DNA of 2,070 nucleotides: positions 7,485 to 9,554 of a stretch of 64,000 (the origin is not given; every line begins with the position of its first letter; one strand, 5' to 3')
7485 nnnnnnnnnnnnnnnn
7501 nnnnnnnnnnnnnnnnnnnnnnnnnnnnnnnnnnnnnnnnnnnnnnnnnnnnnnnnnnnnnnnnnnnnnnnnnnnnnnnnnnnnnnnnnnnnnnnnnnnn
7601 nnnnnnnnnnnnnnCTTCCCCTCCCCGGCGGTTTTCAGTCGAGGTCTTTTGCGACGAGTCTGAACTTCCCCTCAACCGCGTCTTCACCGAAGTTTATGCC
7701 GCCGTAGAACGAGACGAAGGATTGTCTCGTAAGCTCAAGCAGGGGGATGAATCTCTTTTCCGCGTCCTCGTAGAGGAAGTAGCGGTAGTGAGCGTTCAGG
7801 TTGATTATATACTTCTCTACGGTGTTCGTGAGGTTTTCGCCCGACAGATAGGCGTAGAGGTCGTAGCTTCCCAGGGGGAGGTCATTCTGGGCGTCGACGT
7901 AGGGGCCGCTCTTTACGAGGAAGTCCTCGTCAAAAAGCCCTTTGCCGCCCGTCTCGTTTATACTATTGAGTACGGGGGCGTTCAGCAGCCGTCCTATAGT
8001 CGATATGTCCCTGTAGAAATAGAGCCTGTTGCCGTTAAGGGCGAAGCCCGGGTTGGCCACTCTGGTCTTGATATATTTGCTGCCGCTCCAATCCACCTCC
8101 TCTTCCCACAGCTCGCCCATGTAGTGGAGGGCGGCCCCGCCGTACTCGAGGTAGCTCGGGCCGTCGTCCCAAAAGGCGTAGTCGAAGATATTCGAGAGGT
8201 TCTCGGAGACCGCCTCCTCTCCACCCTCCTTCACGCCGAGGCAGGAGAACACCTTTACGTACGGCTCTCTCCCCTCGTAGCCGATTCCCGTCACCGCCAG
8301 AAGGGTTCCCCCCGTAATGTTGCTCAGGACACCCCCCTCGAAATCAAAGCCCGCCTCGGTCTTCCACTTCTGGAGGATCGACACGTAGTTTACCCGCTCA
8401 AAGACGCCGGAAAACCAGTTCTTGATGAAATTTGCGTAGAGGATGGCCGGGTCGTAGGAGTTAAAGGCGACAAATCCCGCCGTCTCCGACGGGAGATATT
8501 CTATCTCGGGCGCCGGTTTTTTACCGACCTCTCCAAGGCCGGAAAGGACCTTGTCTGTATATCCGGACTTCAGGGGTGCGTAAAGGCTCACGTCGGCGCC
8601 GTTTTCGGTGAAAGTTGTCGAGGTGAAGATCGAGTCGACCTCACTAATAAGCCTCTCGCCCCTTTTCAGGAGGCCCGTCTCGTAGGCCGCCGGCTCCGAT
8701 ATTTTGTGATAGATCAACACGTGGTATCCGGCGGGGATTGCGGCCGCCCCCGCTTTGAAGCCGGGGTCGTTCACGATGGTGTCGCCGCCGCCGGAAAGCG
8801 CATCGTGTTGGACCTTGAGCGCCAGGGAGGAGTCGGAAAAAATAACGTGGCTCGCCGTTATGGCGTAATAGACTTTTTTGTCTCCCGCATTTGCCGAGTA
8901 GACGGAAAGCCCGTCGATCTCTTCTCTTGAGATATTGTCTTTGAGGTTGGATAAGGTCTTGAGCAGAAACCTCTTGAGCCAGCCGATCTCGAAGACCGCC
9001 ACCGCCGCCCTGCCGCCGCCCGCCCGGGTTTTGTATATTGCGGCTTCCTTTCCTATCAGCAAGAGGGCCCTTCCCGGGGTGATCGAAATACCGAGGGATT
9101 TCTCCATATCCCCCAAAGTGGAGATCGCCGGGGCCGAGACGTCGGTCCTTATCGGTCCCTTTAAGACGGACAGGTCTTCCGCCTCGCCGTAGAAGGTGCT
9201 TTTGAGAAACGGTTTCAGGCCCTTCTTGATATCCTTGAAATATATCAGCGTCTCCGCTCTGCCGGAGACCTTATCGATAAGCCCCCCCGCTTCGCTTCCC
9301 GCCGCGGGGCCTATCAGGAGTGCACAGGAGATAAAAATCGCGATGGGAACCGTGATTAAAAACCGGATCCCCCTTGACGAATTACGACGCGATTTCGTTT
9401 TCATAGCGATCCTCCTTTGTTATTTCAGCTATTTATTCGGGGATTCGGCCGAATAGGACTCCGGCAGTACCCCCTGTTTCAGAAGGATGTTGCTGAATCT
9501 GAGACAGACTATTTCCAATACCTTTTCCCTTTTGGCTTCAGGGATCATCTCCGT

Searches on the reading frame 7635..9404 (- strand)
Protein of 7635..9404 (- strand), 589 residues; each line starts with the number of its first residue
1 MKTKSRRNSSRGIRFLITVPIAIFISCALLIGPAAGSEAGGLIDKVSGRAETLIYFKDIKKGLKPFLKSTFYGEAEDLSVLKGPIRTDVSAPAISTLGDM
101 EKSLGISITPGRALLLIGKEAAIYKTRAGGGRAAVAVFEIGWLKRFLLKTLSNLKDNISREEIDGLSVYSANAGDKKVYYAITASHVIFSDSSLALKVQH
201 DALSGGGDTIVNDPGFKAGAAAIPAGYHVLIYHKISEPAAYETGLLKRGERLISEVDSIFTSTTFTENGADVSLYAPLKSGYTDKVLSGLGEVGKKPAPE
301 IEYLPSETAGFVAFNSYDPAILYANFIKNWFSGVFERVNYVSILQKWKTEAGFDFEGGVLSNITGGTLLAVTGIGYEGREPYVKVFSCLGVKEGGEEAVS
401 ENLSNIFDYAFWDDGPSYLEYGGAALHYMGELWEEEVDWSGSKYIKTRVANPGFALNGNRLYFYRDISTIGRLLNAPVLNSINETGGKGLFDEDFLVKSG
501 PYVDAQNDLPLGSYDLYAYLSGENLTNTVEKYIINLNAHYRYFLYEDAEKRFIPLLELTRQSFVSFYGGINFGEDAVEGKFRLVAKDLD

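Call 3: search_protein_families(library=pfam, proteins=[window:7635-9404:-], max_evalue=0.1)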
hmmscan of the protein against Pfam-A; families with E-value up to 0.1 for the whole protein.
window:7635-9404:- (589 aa): 0 families

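Call 6: search_protein_families(library=ncbifam, proteins=[window:7635-9404:-], max_evalue=0.1)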
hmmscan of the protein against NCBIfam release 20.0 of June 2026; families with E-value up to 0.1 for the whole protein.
window:7635-9404:- (589 aa): 0 families

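Call 65: find_related_loci(query=window:7635-9404:-, collection=metagenome_contigs, flank=10000)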
Query window:7635-9404:- (589 aa) in metagenome_contigs; peptide patterns used: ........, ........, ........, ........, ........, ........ (x = any residue, [..] = any of these).
265 stretches matched a pattern; 1 encode a relative of the query (tblastn E <= 1e-3); 1 distinct loci.
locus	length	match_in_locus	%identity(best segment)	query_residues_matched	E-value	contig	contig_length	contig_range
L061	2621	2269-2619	56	4-109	4e-29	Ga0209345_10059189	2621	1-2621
